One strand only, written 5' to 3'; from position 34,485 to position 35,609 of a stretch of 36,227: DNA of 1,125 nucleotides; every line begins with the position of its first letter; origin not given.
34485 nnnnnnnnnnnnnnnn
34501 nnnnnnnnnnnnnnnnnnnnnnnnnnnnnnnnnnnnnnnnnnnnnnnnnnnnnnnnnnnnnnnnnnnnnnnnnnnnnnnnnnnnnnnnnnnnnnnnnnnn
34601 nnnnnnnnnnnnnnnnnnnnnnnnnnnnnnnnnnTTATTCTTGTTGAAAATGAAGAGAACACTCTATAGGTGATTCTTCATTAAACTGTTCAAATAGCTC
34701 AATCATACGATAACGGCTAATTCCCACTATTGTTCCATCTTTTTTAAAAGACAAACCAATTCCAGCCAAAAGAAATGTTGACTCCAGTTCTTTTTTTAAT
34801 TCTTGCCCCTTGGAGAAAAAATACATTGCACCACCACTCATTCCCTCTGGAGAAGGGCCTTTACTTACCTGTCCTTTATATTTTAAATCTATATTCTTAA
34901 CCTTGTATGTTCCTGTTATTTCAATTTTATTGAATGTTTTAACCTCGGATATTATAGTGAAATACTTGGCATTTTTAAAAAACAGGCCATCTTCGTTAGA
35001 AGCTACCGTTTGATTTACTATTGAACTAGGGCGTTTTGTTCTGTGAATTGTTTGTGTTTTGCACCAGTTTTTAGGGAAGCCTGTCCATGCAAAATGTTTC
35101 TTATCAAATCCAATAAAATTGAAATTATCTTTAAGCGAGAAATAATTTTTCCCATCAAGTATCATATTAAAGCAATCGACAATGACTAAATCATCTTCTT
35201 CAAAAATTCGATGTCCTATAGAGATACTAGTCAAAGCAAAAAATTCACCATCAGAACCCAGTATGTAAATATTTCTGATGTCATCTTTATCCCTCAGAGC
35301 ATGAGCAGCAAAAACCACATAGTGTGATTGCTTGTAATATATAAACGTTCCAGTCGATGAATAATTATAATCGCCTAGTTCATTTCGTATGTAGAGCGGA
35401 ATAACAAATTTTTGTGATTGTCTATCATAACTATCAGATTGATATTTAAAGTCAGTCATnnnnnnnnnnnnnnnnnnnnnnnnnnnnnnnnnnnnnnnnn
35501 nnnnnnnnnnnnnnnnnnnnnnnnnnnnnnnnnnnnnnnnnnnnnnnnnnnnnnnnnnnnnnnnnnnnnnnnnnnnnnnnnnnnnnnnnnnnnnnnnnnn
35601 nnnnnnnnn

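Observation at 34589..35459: AT-rich single-gene moron between D and ogr encoding a trypsin/DegP-like serine-protease-fold protein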

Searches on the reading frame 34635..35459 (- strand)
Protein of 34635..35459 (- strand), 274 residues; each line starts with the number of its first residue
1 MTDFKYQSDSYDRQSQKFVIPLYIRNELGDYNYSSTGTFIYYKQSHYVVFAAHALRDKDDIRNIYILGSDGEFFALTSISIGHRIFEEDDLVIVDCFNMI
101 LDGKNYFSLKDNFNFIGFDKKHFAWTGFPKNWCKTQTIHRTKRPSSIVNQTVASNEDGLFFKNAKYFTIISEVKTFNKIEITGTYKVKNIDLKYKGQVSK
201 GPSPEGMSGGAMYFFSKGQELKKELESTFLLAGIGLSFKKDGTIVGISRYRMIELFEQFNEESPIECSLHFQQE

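Call 4: search_protein_families(library=pfam, proteins=[window:34635-35459:-], max_evalue=1)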
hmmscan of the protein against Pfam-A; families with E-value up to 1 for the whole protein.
window:34635-35459:- (274 aa): 0 families

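Call 5: search_protein_families(library=padloc, proteins=[window:34635-35459:-], max_evalue=1)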
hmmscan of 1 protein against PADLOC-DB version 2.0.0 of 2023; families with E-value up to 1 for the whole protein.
window:34635-35459:- (274 aa): 0 families

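Call 6: search_protein_families(library=phrogs, proteins=[window:34635-35459:-], max_evalue=1)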
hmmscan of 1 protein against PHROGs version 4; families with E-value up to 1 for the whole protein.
window:34635-35459:- (274 aa): 1 family
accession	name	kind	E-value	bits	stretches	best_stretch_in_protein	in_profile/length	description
phrog_30949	-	unknown function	0.0043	18.2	1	83-125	25-66/67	-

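Call 7: search_protein_families(library=ncbifam, proteins=[window:34635-35459:-], max_evalue=1)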
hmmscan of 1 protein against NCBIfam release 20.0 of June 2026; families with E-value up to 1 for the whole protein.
window:34635-35459:- (274 aa): 0 families

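Call 8: find_homologous_proteins(query=window:34635-35459:-)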
Query window:34635-35459:- (274 aa): 98 proteins with E <= 0.001 among 552 candidates.
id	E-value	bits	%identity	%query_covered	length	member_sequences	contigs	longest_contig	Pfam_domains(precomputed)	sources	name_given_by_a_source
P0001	1.7e-181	619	100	100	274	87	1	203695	-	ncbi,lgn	ncbi:TPA: hypothetical protein ACM89G_001029 [Escherichia coli O103:H2]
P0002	3.3e-144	497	79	100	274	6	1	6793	-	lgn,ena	-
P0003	1.1e-126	440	71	98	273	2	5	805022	-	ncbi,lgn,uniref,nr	ncbi:hypothetical protein LI313_02305 [Proteus mirabilis]|uniref:hypothetical protein n=1 Tax=Proteu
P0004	1.0e-120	420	66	97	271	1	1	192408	-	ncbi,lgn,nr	ncbi:hypothetical protein QDZ26_001872 [Pluralibacter gergoviae]|nr:hypothetical protein [Pluralibac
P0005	6.9e-116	404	63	99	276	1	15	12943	-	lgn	-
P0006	3.3e-114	399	65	97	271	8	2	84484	-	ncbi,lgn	-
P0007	3.7e-110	386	61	98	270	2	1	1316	-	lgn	-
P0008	6.7e-102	358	60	96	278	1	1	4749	-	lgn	-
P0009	1.0e-100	355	56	97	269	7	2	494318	-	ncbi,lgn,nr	ncbi:TPA: hypothetical protein L0X66_000597 [Citrobacter freundii]|nr:hypothetical protein [Citrobac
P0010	2.5e-99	350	58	97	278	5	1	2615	-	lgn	-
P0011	6.3e-98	345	58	98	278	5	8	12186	-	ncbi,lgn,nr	ncbi:TPA: hypothetical protein NG675_004531 [Vibrio parahaemolyticus]|nr:hypothetical protein [Vibri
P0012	7.3e-98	345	57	97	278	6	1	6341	-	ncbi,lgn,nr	ncbi:TPA: hypothetical protein NJ048_004488 [Vibrio parahaemolyticus]|nr:hypothetical protein [Vibri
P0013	4.0e-96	340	54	98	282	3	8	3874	-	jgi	jgi:hypothetical protein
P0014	1.7e-95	337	56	98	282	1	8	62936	-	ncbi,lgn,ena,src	-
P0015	4.1e-95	336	56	97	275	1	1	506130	-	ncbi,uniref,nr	ncbi:hypothetical protein [Photobacterium leiognathi]|uniref:hypothetical protein n=1 Tax=Photobacte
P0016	8.2e-95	335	57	97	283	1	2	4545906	-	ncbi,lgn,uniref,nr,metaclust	ncbi:hypothetical protein Sden_3271 [Shewanella denitrificans OS217]|uniref:Uncharacterized protein 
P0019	6.0e-94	332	54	98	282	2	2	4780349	-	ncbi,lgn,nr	nr:hypothetical protein [Halomonas socia]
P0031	6.0e-90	319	53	98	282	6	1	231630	-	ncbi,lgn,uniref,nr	ncbi:hypothetical protein SAMN05660479_02853 [Microbulbifer thermotolerans]|uniref:hypothetical prot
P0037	2.1e-89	317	51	100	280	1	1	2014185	-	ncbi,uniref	ncbi:hypothetical protein [Herminiimonas aquatilis]|uniref:Trypsin-like peptidase n=1 Tax=Herminiimo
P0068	2.8e-82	294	50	97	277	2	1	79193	-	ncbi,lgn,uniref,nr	ncbi:hypothetical protein AVMA1855_19890 [Acidovorax sp. SUPP1855]|uniref:hypothetical protein n=1 T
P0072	4.3e-81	290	48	97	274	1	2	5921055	-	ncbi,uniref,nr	ncbi:hypothetical protein [Pseudomonas syringae]|uniref:hypothetical protein n=1 Tax=Pseudomonas syr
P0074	9.4e-81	289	52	97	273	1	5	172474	-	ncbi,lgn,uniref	ncbi:hypothetical protein NG764_00140 [Aliarcobacter cryaerophilus]|uniref:hypothetical protein n=1 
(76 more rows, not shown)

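Call 15: search_solved_structures(query=A1, max_evalue=10, show_alignments=3)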
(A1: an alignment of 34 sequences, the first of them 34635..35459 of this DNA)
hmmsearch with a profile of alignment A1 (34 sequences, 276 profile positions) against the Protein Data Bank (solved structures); distinct sequences matched with E-value up to 10: 1.
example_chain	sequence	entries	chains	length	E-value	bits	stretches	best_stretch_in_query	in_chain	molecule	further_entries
3q9d_A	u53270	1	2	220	0.36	13.3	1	55-108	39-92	Protein CPn_0803/CP_1068/CPj0803/CpB0832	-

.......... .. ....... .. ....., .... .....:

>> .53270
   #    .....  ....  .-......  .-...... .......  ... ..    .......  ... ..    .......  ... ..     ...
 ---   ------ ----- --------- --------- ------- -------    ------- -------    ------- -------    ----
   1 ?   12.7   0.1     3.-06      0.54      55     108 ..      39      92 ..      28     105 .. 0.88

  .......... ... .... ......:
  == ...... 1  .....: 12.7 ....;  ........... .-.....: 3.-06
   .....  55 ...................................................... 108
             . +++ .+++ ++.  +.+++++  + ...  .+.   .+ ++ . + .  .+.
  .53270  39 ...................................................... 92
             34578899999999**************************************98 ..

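Call 17: find_encoding_contigs(protein=P0003, flank=8000, max_places=3)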
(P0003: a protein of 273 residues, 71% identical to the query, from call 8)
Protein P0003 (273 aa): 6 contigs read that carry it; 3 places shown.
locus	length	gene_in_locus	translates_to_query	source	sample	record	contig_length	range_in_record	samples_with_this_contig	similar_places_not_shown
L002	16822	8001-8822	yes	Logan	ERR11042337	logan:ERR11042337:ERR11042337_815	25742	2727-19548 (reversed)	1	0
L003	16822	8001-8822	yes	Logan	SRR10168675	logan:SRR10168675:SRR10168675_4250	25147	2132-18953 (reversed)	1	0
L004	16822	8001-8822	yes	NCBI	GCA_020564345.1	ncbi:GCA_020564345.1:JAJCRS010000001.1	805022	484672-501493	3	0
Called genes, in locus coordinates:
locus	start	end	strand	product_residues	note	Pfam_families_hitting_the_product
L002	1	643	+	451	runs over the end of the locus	PF06381:Phage_portal_3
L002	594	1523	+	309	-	PF04233:Phage_Mu_F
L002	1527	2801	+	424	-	-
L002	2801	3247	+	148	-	PF23982:XM1_gp53_minor_capsid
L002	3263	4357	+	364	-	PF19774:DUF6260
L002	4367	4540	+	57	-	-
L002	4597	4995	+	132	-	PF24085:DUF7370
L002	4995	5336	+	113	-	-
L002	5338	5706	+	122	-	-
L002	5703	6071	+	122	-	PF23842:Phage_tail_terminator_3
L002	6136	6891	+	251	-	PF02368:Big_2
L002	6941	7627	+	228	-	PF19759:DUF6246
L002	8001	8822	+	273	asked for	-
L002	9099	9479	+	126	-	-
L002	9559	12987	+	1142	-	PF20155:TMP_3, PF06120:Phage_HK97_TLTM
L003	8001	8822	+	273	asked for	-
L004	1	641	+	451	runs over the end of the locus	PF06381:Phage_portal_3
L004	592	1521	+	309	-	PF04233:Phage_Mu_F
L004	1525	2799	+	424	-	-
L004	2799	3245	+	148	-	PF23982:XM1_gp53_minor_capsid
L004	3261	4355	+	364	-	PF19774:DUF6260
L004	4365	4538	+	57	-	-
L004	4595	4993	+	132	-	PF24085:DUF7370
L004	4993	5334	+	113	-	-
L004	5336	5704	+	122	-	-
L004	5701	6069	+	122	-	PF23842:Phage_tail_terminator_3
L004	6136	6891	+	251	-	PF02368:Big_2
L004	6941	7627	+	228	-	PF19759:DUF6246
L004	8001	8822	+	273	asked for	-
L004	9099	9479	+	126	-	-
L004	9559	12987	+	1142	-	PF20155:TMP_3, PF06120:Phage_HK97_TLTM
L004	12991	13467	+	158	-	-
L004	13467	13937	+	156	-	PF08875:DUF1833 (weak)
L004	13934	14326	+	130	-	PF00877:NLPC_P60 (weak)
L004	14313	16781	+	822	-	-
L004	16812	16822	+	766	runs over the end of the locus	PF18668:Tail_spike_N, PF12708:Pect-lyase_RHGA_epim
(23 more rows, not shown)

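Call 18: find_encoding_contigs(protein=P0016, flank=8000, max_places=2)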
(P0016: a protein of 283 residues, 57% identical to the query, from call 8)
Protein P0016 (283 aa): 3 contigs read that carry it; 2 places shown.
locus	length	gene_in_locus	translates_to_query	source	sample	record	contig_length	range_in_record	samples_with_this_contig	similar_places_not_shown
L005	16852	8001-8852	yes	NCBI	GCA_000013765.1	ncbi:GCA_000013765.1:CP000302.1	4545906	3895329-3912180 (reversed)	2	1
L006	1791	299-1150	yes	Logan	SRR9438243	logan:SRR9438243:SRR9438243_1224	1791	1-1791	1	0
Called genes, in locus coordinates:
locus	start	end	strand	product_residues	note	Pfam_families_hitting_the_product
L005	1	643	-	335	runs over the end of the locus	PF10672:Methyltrans_SAM, PF03602:Cons_hypoth95 (weak)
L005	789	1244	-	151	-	PF01220:DHquinase_II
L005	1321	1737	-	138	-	PF00472:RF-1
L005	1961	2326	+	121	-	PF11964:SpoIIAA-like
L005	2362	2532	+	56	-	PF11216:DUF3012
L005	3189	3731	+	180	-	PF14002:YniB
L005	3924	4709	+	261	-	PF14337:Abi_alpha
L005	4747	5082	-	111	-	-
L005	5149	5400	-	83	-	-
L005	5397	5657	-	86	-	-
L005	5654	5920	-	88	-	PF03333:PapB (weak)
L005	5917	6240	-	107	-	-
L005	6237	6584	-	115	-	-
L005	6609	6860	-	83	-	PF11112:PyocinActivator, PF12728:HTH_17 (weak)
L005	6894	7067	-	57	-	-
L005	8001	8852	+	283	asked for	-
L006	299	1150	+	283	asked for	-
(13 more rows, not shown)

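Call 19: find_encoding_contigs(protein=P0072, flank=8000, max_places=2)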
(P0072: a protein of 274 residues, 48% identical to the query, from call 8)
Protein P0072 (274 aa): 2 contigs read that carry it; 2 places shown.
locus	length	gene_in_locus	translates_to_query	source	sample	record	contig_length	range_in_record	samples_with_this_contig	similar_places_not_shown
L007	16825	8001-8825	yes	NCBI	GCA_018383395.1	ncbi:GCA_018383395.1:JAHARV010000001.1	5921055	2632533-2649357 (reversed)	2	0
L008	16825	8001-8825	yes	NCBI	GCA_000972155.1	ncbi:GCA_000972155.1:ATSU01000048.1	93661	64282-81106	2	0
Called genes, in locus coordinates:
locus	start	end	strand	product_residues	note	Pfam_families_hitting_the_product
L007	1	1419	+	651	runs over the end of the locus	PF01807:Zn_ribbon_DnaG, PF08275:DNAG_N, PF01751:Toprim, PF13155:Toprim_2, PF13362:Toprim_3, PF13662:Toprim_4, PF10410:DnaB_bind, PF08278:DnaG_DnaB_bind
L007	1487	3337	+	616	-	PF03979:Sigma70_r1_1, PF00140:Sigma70_r1_2, PF04546:Sigma70_ner, PF04542:Sigma70_r2, PF04539:Sigma70_r3, PF04545:Sigma70_r4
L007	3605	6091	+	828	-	PF00989:PAS (weak), PF08448:PAS_4 (weak), PF13426:PAS_9, PF13426:PAS_9, PF00989:PAS, PF13426:PAS_9, PF00990:GGDEF, PF00563:EAL, +5 more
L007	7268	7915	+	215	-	-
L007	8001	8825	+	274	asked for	-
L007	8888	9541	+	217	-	-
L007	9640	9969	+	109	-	PF21983:NikA-like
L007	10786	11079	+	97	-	-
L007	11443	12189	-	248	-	-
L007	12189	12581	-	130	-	-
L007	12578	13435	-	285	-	PF06564:CBP_BcsQ (faint), PF13614:AAA_31, PF01656:CbiA, PF02374:ArsA_ATPase (faint)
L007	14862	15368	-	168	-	PF01625:PMSR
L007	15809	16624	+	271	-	PF01226:Form_Nir_trans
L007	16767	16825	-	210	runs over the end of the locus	PF01648:ACPS (weak)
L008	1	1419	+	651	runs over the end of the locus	PF01807:Zn_ribbon_DnaG, PF08275:DNAG_N, PF01751:Toprim, PF13155:Toprim_2, PF13362:Toprim_3, PF13662:Toprim_4, PF10410:DnaB_bind, PF08278:DnaG_DnaB_bind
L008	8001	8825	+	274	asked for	-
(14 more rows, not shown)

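Call 22: find_encoding_contigs(protein=P0009, flank=8000, max_places=2)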
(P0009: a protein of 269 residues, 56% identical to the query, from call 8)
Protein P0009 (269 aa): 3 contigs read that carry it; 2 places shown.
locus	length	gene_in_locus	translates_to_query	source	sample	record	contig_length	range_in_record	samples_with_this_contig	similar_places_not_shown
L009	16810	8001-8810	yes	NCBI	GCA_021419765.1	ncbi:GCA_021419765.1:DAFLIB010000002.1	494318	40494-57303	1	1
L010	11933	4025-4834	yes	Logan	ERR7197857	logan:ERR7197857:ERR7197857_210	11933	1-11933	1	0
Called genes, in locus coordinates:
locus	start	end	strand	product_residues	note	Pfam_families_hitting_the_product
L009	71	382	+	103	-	PF09686:Plasmid_RAQPRD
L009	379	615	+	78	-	PF11660:DUF3262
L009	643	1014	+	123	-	PF11190:DUF2976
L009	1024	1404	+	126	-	PF11990:DUF3487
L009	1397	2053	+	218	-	PF11444:DUF2895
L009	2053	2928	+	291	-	PF11920:DUF3438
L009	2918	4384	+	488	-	PF03743:TrbI (weak)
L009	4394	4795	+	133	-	-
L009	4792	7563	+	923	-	PF11130:TraC_F_IV, PF01580:FtsK_SpoIIIE (faint)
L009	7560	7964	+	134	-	-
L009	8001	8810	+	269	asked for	-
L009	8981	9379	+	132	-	PF07511:DUF1525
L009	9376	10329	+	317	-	PF06834:TraU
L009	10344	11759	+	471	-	-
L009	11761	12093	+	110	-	-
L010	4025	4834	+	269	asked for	-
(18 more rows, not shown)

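Call 23: find_encoding_contigs(protein=P0004, flank=8000, max_places=2)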
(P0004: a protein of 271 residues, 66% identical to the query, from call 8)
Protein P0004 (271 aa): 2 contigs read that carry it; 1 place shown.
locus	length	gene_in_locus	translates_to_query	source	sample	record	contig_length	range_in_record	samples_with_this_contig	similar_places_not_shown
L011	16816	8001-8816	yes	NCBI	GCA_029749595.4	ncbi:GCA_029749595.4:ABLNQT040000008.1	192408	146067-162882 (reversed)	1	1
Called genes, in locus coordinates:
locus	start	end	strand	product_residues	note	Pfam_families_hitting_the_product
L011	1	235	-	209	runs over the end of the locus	PF27202:Flk_N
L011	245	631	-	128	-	-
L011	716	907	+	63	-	-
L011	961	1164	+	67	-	-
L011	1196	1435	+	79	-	-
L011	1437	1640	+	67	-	PF15958:DUF4761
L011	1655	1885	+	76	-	PF10893:Phage_186_Fil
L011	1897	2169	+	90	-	-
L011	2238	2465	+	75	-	-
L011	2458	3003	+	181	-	PF16473:Rv2179c-like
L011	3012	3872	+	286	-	PF02086:MethyltransfD12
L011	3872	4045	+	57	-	-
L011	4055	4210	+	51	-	-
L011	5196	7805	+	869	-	PF05840:Phage_GPA, PF23343:REP_ORF2-G2P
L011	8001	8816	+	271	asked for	-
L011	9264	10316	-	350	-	PF04860:Phage_portal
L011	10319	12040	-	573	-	PF06056:Terminase_5, PF13384:HTH_23 (weak), PF03237:Terminase_6N, PF17289:Terminase_6C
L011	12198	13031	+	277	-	PF05929:Phage_GPO_N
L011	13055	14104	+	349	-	PF05125:Phage_cap_P2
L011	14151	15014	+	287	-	PF05944:Phage_term_smal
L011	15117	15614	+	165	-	PF05926:Phage_GPL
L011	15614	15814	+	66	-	PF05489:Phage_tail_X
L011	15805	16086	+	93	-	-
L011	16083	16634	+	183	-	PF00959:Phage_lysozyme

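Call 24: find_encoding_contigs(protein=P0037, flank=8000, max_places=2)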
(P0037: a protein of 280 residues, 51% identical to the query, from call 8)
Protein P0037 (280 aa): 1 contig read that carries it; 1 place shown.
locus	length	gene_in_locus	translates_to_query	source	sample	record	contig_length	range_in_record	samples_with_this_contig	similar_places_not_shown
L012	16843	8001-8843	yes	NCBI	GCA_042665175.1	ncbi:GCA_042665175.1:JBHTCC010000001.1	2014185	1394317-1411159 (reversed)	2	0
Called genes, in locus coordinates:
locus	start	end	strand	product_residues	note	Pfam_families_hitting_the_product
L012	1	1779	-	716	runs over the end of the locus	-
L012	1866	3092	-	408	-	-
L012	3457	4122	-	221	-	-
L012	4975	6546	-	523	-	-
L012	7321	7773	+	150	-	PF13676:TIR_2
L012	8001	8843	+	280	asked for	-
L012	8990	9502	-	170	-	PF18143:HAD_SAK_2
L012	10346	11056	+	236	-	-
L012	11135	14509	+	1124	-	PF13643:DUF4145 (faint), PF04313:HSDR_N (weak), PF00270:DEAD, PF04851:ResIII, PF18766:SWI2_SNF2, PF00271:Helicase_C (weak), PF08463:EcoEI_R_C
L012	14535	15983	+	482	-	PF12161:HsdM_N (faint), PF02384:N6_Mtase, PF01170:UPF0020 (weak)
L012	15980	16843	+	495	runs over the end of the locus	PF01420:Methylase_S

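Call 25: predict_structure(alignment_id=A1)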
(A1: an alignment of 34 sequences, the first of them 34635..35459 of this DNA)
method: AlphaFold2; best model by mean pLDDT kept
length: 274 residues; sequences in the alignment: 34
mean_pLDDT: 91.0   pTM: 0.89
mean pLDDT of the five models: 91.0, 90.6, 89.9, 89.3, 89.2
residues with pLDDT >= 90: 216; 70-90: 42; 50-70: 10; < 50: 6
segments of 3 or more residues with pLDDT < 50: 271-274
pLDDT, mean of each block of 10 residues (from residue 1): 72 95 94 96 96 78 92 93 94 94 94 93 97 91 93 85 92 98 95 92 94 96 96 96 97 96 67 46
secondary structure, 60 per line:
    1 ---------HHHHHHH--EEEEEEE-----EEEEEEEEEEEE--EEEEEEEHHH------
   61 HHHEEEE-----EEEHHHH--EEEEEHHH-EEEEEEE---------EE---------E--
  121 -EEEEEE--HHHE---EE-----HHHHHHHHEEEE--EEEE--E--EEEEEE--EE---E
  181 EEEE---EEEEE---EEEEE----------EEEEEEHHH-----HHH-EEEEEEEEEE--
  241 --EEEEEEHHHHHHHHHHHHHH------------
elements in order: H10-16 E19-25 E31-42 E45-51 E64-67 E73-75 H76-79 E82-86 E91-97 E122-127 H144-151 E152-155 E158-161 E167-172 E180-184 E188-192 E196-200 E211-216 E229-238 E243-248 H249-262

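Call 28: fold_search(model_id=the predicted structure, library=pdb)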
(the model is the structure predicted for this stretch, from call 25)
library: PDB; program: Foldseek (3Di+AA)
matches with E <= 10: 841; with E <= 0.001: 424
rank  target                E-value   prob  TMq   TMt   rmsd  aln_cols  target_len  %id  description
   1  1jou_B                4.7e-08  1.00  0.52  0.55   7.3       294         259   11  Crystal Structure of Native S195A Thrombin with an Unoccupied Active Site (released 2001-08-10)
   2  5zlz_E                7.9e-08  1.00  0.52  0.57   6.9       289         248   11  Structure of tPA and PAI-1 (released 2019-04-03)
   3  7moa_D                7.9e-08  1.00  0.47  0.23   6.7       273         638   13  Cryo-EM structure of the c-MET II/HGF I complex bound with HGF II in a rigid conformation (released 2021-06-09)
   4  4dy7_B                9.9e-08  1.00  0.51  0.55   7.5       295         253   12  Crystal structures of protease nexin-1 in complex with S195A thrombin (released 2012-08-15)
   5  5f8t_A                1.0e-07  1.00  0.55  0.62   6.8       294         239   12  The crystal structure of human Plasma Kallikrein in complex with its peptide inhibitor pkalin-2 (released 2016-12-14)
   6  1rd3_B                1.1e-07  1.00  0.52  0.54   6.2       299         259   13  2.5A Structure of Anticoagulant Thrombin Variant E217K (released 2004-05-04)
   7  4boh_H                1.2e-07  1.00  0.53  0.55   6.7       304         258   12  Madanins (MEROPS I53) are cleaved by thrombin and factor Xa (released 2013-09-04)
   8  1zjd_A                1.6e-07  1.00  0.54  0.61   6.0       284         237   10  Crystal Structure of the Catalytic Domain of Coagulation Factor XI in Complex with Kunitz Protease Inhibitor Domain of (released 2005-08-09)
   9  6yhj_H                1.7e-07  1.00  0.52  0.56   7.1       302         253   12  Thrombin in complex with D-Phe-Pro-2-chlorothiophen derivative (16e) (released 2021-04-14)
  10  6tki_H                1.8e-07  1.00  0.53  0.58   5.7       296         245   14  Tsetse thrombin inhibitor in complex with human alpha-thrombin - tetragonal form at 12.7keV (released 2020-11-04)
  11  1xxd_A                2.0e-07  1.00  0.51  0.57   6.9       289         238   12  Crystal Structure of the FXIa Catalytic Domain in Complex with mutated Ecotin (released 2004-11-16)
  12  3mwi                  2.1e-07  1.00  0.54  0.60   6.7       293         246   12  The complex crystal Structure of Urokianse and 5-nitro-1H-indole-2-amidine (released 2011-06-01)
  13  1dx5_M                2.1e-07  1.00  0.52  0.54   7.5       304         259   13  Crystal structure of the thrombin-thrombomodulin complex (released 2000-04-10)
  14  4rko_B                2.2e-07  1.00  0.52  0.56   6.8       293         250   12  Crystal structure of thrombin mutant S195T bound with PPACK (released 2015-03-11)
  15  3qn7_A                2.2e-07  1.00  0.50  0.55   9.2       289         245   12  Potent and selective bicyclic peptide inhibitor (UK18) of human urokinase-type plasminogen activator(uPA) (released 2012-02-15)
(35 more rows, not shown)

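Call 36: find_encoding_contigs(protein=window:34635-35459:-, flank=10000, max_places=8)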
Protein window:34635-35459:- (274 aa): 25 contigs read that carry it; 8 places shown.
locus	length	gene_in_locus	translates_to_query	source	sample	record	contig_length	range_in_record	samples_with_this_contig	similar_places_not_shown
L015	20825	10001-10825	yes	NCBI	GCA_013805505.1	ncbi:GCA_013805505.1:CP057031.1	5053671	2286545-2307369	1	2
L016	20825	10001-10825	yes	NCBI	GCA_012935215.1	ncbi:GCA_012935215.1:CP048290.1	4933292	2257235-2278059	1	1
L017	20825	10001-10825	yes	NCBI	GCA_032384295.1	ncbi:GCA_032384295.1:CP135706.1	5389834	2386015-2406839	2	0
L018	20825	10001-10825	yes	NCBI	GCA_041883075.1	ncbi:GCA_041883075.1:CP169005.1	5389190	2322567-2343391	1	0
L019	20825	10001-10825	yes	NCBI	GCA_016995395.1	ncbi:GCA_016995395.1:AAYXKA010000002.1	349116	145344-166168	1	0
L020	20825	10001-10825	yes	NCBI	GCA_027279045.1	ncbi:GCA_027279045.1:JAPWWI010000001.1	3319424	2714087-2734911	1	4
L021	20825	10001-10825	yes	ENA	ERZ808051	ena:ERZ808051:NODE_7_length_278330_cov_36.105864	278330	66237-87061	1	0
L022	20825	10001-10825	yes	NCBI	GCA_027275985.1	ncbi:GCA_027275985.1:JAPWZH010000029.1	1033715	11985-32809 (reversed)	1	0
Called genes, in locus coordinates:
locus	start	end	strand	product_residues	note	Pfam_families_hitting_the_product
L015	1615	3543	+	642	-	PF02824:TGS, PF07973:tRNA_SAD, PF00587:tRNA-synt_2b, PF03129:HGTP_anticodon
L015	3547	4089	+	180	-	PF05198:IF3_N, PF00707:IF3_C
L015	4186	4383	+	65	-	PF01632:Ribosomal_L35p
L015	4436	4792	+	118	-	PF00453:Ribosomal_L20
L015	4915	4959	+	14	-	PF28075:PheM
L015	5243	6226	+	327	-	PF02912:Phe_tRNA-synt_N, PF01409:tRNA-synt_2d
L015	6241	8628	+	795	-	PF01588:tRNA_bind, PF03483:B3_4, PF03484:B5, PF17759:tRNA_synthFbeta, PF03147:FDX-ACB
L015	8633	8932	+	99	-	PF00216:Bac_DNA_binding, PF18291:HU-HIG (weak), PF18175:HU-CCDC81_bac_2 (weak)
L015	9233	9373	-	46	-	PF01848:HOK_GEF (weak)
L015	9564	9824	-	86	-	PF04606:Ogr_Delta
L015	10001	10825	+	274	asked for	-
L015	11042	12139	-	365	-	PF05954:Phage_GPD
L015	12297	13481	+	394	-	PF22671:Gp18_domIII_N, PF04984:Phage_sheath_1, PF17482:Phage_sheath_1C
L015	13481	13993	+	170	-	PF04985:Phage_tube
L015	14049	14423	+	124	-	-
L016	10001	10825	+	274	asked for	-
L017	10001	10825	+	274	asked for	-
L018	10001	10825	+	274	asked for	-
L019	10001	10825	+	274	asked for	-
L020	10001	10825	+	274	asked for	-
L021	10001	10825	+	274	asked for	-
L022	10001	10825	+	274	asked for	-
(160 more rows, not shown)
